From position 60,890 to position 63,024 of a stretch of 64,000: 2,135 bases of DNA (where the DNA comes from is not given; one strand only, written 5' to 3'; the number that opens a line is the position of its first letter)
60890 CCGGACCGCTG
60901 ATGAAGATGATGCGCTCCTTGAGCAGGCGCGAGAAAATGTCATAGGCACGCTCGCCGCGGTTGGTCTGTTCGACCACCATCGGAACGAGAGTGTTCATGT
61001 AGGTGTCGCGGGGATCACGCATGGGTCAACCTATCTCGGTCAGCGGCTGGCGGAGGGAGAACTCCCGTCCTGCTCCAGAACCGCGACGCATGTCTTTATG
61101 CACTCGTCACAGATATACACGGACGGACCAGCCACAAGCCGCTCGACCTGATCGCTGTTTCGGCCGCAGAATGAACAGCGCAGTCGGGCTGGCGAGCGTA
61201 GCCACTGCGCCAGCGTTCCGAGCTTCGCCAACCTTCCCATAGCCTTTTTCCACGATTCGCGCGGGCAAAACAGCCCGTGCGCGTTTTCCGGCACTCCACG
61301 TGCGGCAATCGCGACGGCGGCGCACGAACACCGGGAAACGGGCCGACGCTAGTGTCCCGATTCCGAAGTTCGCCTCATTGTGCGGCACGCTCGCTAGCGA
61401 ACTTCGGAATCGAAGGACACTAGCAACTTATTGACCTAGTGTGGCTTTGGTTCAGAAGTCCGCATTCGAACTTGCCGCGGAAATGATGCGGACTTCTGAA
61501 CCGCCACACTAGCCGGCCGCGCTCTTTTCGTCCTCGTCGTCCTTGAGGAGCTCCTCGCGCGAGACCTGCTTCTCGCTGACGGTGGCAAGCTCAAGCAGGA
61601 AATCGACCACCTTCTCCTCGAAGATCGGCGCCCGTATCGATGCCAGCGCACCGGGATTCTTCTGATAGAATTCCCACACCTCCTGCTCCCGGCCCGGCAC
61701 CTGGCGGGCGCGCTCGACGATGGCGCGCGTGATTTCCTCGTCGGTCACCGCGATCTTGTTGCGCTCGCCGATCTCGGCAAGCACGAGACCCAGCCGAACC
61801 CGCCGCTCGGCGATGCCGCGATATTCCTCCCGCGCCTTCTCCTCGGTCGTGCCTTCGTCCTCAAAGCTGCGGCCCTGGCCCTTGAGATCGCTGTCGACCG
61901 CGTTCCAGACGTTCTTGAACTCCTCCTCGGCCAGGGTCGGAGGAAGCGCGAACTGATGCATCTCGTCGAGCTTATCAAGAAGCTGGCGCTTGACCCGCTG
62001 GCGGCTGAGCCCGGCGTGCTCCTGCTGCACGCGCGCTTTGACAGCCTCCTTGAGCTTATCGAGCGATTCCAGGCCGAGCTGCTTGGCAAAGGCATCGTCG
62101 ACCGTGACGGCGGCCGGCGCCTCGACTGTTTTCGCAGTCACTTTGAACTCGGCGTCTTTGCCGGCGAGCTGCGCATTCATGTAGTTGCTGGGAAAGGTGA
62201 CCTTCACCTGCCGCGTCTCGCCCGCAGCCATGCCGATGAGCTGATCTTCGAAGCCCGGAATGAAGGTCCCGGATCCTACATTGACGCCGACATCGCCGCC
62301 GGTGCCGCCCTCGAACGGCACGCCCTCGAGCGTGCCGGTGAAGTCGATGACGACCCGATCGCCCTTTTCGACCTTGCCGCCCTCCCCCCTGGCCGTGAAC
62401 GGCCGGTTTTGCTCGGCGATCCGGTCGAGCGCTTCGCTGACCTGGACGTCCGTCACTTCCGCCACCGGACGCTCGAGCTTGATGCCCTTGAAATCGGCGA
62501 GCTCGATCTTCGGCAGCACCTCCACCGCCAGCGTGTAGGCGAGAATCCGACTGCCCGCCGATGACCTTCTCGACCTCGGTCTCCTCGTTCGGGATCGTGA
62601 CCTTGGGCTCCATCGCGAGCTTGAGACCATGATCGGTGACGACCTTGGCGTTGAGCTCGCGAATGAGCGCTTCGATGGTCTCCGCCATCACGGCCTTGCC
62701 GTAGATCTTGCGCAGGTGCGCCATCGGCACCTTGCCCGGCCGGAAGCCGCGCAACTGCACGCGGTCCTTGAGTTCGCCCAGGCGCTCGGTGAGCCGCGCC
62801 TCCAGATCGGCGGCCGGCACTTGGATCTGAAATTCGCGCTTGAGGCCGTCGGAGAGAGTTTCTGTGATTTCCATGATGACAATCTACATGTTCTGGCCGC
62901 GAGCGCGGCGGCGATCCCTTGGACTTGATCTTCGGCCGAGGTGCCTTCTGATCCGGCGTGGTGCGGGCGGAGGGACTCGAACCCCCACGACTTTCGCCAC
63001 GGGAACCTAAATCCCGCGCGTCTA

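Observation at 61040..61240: Stand-alone ClpX zinc-binding-domain paralog encoded immediately upstream of clpP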

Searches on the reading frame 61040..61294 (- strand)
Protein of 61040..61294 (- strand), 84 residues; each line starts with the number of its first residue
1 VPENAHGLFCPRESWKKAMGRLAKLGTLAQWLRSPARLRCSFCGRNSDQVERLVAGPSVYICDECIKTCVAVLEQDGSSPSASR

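Call 3: search_protein_families(library=pfam, proteins=[window:61040-61294:-], max_evalue=0.01)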
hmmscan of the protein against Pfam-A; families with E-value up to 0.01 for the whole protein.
window:61040-61294:- (84 aa): 1 family
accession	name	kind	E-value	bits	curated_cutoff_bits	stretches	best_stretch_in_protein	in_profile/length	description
PF06689.19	zf-C4_ClpX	-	7.3e-18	64.6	27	1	39-75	2-39/39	ClpX C4-type zinc finger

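Call 4: search_protein_families(library=ncbifam, proteins=[window:61040-61294:-], max_evalue=1)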
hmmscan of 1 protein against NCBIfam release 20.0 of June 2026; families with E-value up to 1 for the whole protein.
window:61040-61294:- (84 aa): 3 families
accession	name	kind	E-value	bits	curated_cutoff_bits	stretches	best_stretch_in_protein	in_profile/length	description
NF003745.1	PRK05342.1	equivalog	9.8e-12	44.4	359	1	37-78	5-46/418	ATP-dependent Clp protease ATP-binding subunit ClpX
TIGR00382.1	clpX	equivalog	8.1e-11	41.5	370.75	1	37-76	8-47/414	ATP-dependent protease ATP-binding subunit ClpX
NF045648.2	2X_seleno_MbdU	exception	0.026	13.4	600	1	24-73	43-91/468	metal-binding double selenoprotein MbdU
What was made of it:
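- On ClpX (AAA+ unfoldase, NCBIfam TIGR00382 / PRK05342): NCBIfam scores of 41-44 bits against cut-offs of 359-371; only model positions 5-47 match (call 4).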

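Call 6: find_homologous_proteins(query=window:61040-61294:-, max_evalue=0.001)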
Query window:61040-61294:- (84 aa): 60 proteins with E <= 0.001 among 62 candidates.
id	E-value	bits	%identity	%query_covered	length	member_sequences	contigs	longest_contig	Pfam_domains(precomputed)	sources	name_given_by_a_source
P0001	6.1e-51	188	99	100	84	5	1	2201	PF06689.20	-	-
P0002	2.5e-43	163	97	89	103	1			PF06689.20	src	-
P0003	3.1e-38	147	84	94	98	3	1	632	PF06689.20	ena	-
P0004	6.0e-38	146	83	98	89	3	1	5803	PF06689.20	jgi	jgi:hypothetical protein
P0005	1.8e-32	129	94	79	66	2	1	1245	PF06689.20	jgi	-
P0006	1.1e-26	110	76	85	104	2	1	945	PF06689.20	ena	-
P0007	1.5e-26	110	83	76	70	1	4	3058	PF06689.20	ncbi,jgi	ncbi:MAG: ClpX C4-type zinc finger protein [Xanthobacteraceae bacterium]|jgi:ribosomal protein L37AE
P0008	2.3e-26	109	83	76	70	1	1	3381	PF06689.20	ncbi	ncbi:MAG: ClpX C4-type zinc finger protein [Xanthobacteraceae bacterium]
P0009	6.3e-26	108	81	76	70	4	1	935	PF06689.20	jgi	jgi:ribosomal protein L37AE/L43A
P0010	1.1e-22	97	77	74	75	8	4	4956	PF06689.20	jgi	jgi:ClpX C4-type zinc finger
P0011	2.8e-21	93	75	68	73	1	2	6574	PF06689.20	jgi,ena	jgi:hypothetical protein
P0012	3.0e-21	93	74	74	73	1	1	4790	PF06689.20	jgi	jgi:ribosomal protein L37AE/L43A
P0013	4.2e-21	92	73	71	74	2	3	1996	PF06689.20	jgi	jgi:ClpX C4-type zinc finger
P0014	4.3e-21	92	73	71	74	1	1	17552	PF06689.20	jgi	jgi:hypothetical protein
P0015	1.2e-20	91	70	79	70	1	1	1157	PF06689.20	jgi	jgi:hypothetical protein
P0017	3.7e-20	89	77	71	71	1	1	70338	PF06689.20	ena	-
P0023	1.1e-19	88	69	74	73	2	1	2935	PF06689.20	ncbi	ncbi:MAG TPA: ClpX C4-type zinc finger protein [Burkholderiales bacterium]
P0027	1.9e-18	84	68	74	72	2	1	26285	PF06689.20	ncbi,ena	-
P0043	2.0e-14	71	55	48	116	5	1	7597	PF06689.20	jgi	jgi:ATP-dependent protease Clp ATPase subunit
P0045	3.0e-13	67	61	79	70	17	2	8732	PF06689.20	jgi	jgi:ClpX C4-type zinc finger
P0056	1.1e-8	53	58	54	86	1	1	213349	PF06689.20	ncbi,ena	-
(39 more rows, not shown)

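Call 8: find_related_loci(query=A1, collection=genome_contigs, flank=4000)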
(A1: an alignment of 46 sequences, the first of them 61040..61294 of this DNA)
Query A1 (84 aa) in genome_contigs; peptide patterns used: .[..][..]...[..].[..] (x = any residue, [..] = any of these).
600 stretches matched a pattern (row limit reached: there are more); 598 encode a relative of the query (tblastn E <= 1e-3); the best 80 are kept; 80 distinct loci.
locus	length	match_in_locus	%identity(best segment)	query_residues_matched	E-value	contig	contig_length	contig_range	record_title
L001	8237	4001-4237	84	3-81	2e-41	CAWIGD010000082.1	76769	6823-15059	MAG: uncultured Alphaproteobacteria bacterium isolate MFD00392.bin.2.84 genome assembly, contig: contig_99456, whole gen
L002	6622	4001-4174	71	25-82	3e-23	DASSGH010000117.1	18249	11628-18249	MAG TPA_asm: Xanthobacteraceae bacterium isolate SMAG_U1028 k141_383906, whole genome shotgun sequence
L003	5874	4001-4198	60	17-84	3e-18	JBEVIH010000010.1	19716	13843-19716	MAG: Xanthobacteraceae bacterium isolate T2R6BO_autometa_bin_0012 T2R6BO_autometa_bin_0012_k133_13685989, whole genome s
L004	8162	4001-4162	52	26-79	2e-17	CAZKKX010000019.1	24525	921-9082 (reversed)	MAG TPA_asm: uncultured Eubacteriales bacterium isolate SRP241341_co1_263 genome assembly, contig: NODE_2357_length_2452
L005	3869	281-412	57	33-76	2e-17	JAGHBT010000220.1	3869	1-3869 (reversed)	MAG: bacterium isolate AUK263 PB_MBMC_217_c_000000000253, whole genome shotgun sequence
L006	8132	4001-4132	57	33-76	3e-17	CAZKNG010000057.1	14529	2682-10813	MAG TPA_asm: uncultured bacterium isolate binchicken_co13_191 genome assembly, contig: NODE_6196_length_14529_cov_5.2168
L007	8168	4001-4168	46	21-76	6e-17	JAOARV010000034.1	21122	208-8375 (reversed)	MAG: Marinisporobacter sp. isolate McD2.5 contig_34087, whole genome shotgun sequence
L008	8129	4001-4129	60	37-79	5e-17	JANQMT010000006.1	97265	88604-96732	MAG: Clostridia bacterium isolate PL25b_bin.38 k99_2875015, whole genome shotgun sequence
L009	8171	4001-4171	49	28-84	8e-17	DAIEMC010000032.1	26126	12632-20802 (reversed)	MAG TPA_asm: Acidimicrobiaceae bacterium isolate clean147 k141_876563, whole genome shotgun sequence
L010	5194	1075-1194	60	37-76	1e-16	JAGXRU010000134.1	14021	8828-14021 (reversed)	MAG: Alkaliphilus sp. isolate CROMO_A_126 c_000000564284, whole genome shotgun sequence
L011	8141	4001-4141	60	33-79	1e-16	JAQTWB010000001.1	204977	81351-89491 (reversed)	MAG: bacterium isolate STC_100 NODE_147_length_204977_cov_5.154079_Sandtown_C, whole genome shotgun sequence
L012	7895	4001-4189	45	17-82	1e-16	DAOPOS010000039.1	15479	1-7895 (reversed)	MAG TPA_asm: Syntrophales bacterium isolate AMR_MDS_1568 NODE_4542_length_15479_cov_12.252593, whole genome shotgun sequ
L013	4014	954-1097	56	37-84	1e-16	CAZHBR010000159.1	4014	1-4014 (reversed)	MAG TPA_asm: uncultured Oscillospiraceae bacterium isolate binchicken_co45_328 genome assembly, contig: NODE_47560_lengt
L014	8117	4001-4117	64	38-76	1e-16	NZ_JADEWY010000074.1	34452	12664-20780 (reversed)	Coleofasciculus sp. LEGE 07092 NODE_174_length_34452_cov_11.7685, whole genome shotgun sequence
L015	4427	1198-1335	57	38-83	1e-16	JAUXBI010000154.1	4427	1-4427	MAG: Syntrophaceae bacterium isolate CSMAG_2795 CSMAG_2795_k117_3550668_length_4427_cov_16.0000, whole genome shotgun se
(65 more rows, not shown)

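Call 11: find_encoding_contigs(protein=P0017, flank=5000, max_places=2)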
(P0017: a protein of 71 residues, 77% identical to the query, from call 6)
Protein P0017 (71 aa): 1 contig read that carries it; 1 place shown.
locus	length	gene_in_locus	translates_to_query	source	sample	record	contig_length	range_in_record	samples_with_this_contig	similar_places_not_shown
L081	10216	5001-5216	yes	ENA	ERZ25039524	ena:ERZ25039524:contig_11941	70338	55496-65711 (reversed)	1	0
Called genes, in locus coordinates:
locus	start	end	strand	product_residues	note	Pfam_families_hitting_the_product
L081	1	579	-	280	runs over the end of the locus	PF00753:Lactamase_B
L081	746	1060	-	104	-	PF07731:Cu-oxidase_2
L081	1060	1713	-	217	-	-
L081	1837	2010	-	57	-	-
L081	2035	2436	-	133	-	PF03401:TctC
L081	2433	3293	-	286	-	PF03401:TctC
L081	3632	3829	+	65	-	PF05697:Trigger_N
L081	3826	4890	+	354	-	PF00254:FKBP_C, PF05698:Trigger_C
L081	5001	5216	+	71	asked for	PF06689:zf-C4_ClpX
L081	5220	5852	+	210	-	PF00574:CLP_protease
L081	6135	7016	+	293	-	PF06689:zf-C4_ClpX, PF01078:Mg_chelatase (faint), PF05496:RuvB_N (weak), PF07724:AAA_2, PF00004:AAA, PF07728:AAA_5 (faint)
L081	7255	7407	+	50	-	-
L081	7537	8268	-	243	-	-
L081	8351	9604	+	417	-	-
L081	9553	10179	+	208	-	PF05362:Lon_C, PF13541:ChlI (weak)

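Call 12: find_encoding_contigs(protein=P0027, flank=5000, max_places=2)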
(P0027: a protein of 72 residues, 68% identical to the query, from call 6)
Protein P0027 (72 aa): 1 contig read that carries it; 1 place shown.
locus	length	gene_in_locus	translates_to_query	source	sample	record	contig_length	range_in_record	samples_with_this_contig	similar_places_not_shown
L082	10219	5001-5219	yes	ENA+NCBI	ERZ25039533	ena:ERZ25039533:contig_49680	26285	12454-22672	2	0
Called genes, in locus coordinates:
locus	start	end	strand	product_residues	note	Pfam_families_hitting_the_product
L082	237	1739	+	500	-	PF03853:YjeF_N, PF01256:Carb_kinase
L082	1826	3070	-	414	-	PF07732:Cu-oxidase_3, PF00394:Cu-oxidase, PF07731:Cu-oxidase_2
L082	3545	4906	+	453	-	PF05697:Trigger_N, PF00254:FKBP_C, PF05698:Trigger_C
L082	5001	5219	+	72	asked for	PF06689:zf-C4_ClpX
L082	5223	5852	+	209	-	PF00574:CLP_protease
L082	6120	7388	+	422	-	PF06689:zf-C4_ClpX, PF01078:Mg_chelatase (faint), PF05496:RuvB_N (weak), PF00004:AAA, PF07724:AAA_2, PF07728:AAA_5 (faint), PF10431:ClpB_D2-small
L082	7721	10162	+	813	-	PF02190:LON_substr_bdg, PF00004:AAA, PF07728:AAA_5, PF22667:Lon_lid, PF05362:Lon_C, PF13541:ChlI (weak)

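Call 13: find_encoding_contigs(protein=P0045, flank=5000, max_places=2)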
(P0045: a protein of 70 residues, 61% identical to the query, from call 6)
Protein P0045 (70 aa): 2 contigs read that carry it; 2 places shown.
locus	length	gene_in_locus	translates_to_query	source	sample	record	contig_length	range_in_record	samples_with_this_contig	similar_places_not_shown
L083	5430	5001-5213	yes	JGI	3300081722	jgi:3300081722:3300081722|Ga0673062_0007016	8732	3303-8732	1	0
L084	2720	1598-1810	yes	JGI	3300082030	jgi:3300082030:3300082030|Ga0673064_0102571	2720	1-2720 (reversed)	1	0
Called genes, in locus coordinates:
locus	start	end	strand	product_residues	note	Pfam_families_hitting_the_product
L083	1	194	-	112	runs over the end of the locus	PF00543:P-II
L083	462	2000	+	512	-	PF03853:YjeF_N, PF01256:Carb_kinase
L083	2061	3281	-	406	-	PF07732:Cu-oxidase_3, PF00394:Cu-oxidase, PF07731:Cu-oxidase_2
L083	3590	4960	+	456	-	PF05697:Trigger_N, PF00254:FKBP_C, PF05698:Trigger_C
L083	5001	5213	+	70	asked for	PF06689:zf-C4_ClpX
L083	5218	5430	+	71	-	?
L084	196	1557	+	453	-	PF05697:Trigger_N, PF00254:FKBP_C, PF05698:Trigger_C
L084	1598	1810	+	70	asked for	PF06689:zf-C4_ClpX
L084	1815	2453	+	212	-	PF00574:CLP_protease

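Call 14: find_encoding_contigs(protein=P0056, flank=5000, max_places=2)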
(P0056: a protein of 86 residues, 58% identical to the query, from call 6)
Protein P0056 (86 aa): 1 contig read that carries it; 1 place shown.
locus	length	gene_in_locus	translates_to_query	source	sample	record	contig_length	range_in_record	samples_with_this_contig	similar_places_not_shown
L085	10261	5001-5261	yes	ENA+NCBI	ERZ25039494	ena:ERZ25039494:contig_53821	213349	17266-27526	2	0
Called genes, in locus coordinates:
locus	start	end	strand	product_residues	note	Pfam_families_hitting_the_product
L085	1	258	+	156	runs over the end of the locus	PF00583:Acetyltransf_1, PF13673:Acetyltransf_10, PF13508:Acetyltransf_7, PF14542:Acetyltransf_CG (faint)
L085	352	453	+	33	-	-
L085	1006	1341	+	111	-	-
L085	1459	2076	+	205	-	-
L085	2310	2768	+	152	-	-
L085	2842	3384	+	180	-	-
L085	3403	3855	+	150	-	PF14300:DMP19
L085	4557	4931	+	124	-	PF00583:Acetyltransf_1, PF13673:Acetyltransf_10, PF13508:Acetyltransf_7, PF08445:FR47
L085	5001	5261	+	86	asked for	PF06689:zf-C4_ClpX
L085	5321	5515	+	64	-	-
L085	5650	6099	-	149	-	-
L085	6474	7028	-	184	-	-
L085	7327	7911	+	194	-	PF07638:Sigma70_ECF, PF08281:Sigma70_r4_2 (weak)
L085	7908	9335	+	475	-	PF00069:Pkinase, PF07714:PK_Tyr_Ser-Thr, PF03109:ABC1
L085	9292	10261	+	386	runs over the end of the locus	PF13432:TPR_16 (faint), PF07719:TPR_2 (faint), PF13374:TPR_10 (faint), PF13424:TPR_12 (weak)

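Call 15: find_encoding_contigs(protein=P0023, flank=5000, max_places=2)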
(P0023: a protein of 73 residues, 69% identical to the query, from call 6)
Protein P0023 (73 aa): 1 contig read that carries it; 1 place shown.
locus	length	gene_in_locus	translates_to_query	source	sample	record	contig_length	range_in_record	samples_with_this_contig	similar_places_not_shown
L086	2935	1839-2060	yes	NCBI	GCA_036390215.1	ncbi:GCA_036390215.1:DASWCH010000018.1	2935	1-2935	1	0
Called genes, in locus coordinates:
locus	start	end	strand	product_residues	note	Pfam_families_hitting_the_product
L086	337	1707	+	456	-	PF05697:Trigger_N, PF00254:FKBP_C, PF05698:Trigger_C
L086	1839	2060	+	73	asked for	PF06689:zf-C4_ClpX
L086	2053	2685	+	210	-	PF00574:CLP_protease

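Call 16: find_encoding_contigs(protein=P0043, flank=5000, max_places=2)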
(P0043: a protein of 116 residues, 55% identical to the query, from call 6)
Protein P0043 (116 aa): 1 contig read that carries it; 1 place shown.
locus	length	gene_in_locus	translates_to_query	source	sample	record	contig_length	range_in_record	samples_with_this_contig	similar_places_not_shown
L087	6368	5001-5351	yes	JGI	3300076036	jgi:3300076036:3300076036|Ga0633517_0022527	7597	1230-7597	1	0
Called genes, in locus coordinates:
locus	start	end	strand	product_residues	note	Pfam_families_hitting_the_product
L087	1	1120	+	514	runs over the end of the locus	PF00171:Aldedh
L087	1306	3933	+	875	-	PF13191:AAA_16, PF13401:AAA_22 (weak), PF25873:WHD_MalT, PF17874:TPR_MalT (faint), PF00196:GerE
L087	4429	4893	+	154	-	PF00903:Glyoxalase, PF12681:Glyoxalase_2 (weak), PF18029:Glyoxalase_6 (weak)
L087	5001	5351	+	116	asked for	PF06689:zf-C4_ClpX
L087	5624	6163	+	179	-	PF07883:Cupin_2 (weak)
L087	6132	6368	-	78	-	?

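Call 44: find_homologous_proteins(query=L001:2566-3930:+, max_evalue=1e-50)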
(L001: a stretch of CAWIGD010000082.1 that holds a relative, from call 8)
Query L001:2566-3930:+ (454 aa): 7997 proteins with E <= 1e-50 among 8000 candidates; the best 120 are listed.
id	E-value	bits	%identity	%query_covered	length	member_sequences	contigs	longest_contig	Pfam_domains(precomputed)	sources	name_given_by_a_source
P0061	1.9e-287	971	100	100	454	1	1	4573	PF00254.35,PF05697.19,PF05698.20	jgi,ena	jgi:trigger factor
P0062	2.4e-287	971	100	100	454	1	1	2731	PF00254.35,PF05697.19,PF05698.20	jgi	jgi:trigger factor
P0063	3.0e-287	971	100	100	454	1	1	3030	PF00254.35,PF05697.19,PF05698.20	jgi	jgi:trigger factor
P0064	5.4e-287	970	100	100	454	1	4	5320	PF00254.35,PF05697.19,PF05698.20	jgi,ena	jgi:trigger factor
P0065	6.5e-287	970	100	100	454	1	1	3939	PF00254.35,PF05697.19,PF05698.20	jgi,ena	jgi:trigger factor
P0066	8.0e-287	969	100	100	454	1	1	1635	PF00254.35,PF05697.19,PF05698.20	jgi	jgi:trigger factor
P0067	8.4e-287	969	100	100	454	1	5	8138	PF00254.35,PF05697.19,PF05698.20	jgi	jgi:trigger factor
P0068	8.4e-287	969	100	100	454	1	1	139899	PF00254.35,PF05697.19,PF05698.20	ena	-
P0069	8.6e-287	969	100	100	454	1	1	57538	PF00254.35,PF05697.19,PF05698.20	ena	-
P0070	9.3e-287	969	100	100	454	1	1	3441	PF00254.35,PF05697.19,PF05698.20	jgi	jgi:trigger factor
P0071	9.5e-287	969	100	100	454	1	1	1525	PF00254.35,PF05697.19,PF05698.20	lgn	-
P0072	1.2e-286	969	100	100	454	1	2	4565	PF00254.35,PF05697.19,PF05698.20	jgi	jgi:trigger factor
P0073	1.3e-286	969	100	100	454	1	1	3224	PF00254.35,PF05697.19,PF05698.20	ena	-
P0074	1.4e-286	968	100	100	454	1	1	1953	PF00254.35,PF05697.19,PF05698.20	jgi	jgi:trigger factor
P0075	1.8e-286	968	100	100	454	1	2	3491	PF00254.35,PF05697.19,PF05698.20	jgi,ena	jgi:trigger factor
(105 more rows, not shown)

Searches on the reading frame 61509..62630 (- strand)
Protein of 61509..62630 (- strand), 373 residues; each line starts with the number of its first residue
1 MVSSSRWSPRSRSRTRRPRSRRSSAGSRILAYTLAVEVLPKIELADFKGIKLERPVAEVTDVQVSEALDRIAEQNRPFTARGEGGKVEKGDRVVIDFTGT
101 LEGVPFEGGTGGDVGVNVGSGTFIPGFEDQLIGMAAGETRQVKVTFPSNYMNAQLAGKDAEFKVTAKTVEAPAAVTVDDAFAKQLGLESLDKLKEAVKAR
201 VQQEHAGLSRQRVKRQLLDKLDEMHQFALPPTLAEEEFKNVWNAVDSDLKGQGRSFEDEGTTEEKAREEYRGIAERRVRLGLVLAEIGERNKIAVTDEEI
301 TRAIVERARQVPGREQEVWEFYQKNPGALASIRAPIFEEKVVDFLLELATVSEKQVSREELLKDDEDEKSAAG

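Call 3: search_protein_families(library=pfam, proteins=[window:61509-62630:-], max_evalue=0.01)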
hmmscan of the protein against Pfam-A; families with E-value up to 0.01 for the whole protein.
window:61509-62630:- (373 aa): 3 families
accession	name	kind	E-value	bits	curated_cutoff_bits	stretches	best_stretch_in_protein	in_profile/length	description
PF05698.19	Trigger_C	-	3.6e-41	141.4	22.7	1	189-347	1-162/162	Bacterial trigger factor protein (TF) C-terminus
PF00254.34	FKBP_C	-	1.2e-16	61.2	21.1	1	86-165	4-92/94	FKBP-type peptidyl-prolyl cis-trans isomerase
PF05697.18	Trigger_N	-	6.1e-08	33.5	22.2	1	30-71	103-144/144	Bacterial trigger factor protein (TF)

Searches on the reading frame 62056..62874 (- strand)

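Call 3: search_protein_families(library=pfam, proteins=[window:62056-62874:-], max_evalue=0.01)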
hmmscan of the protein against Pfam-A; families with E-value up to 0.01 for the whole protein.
window:62056-62874:- (272 aa): 1 family
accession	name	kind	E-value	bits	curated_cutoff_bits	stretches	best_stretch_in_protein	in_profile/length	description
PF05697.18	Trigger_N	-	3.9e-22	79.6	22.2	1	1-98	1-98/144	Bacterial trigger factor protein (TF)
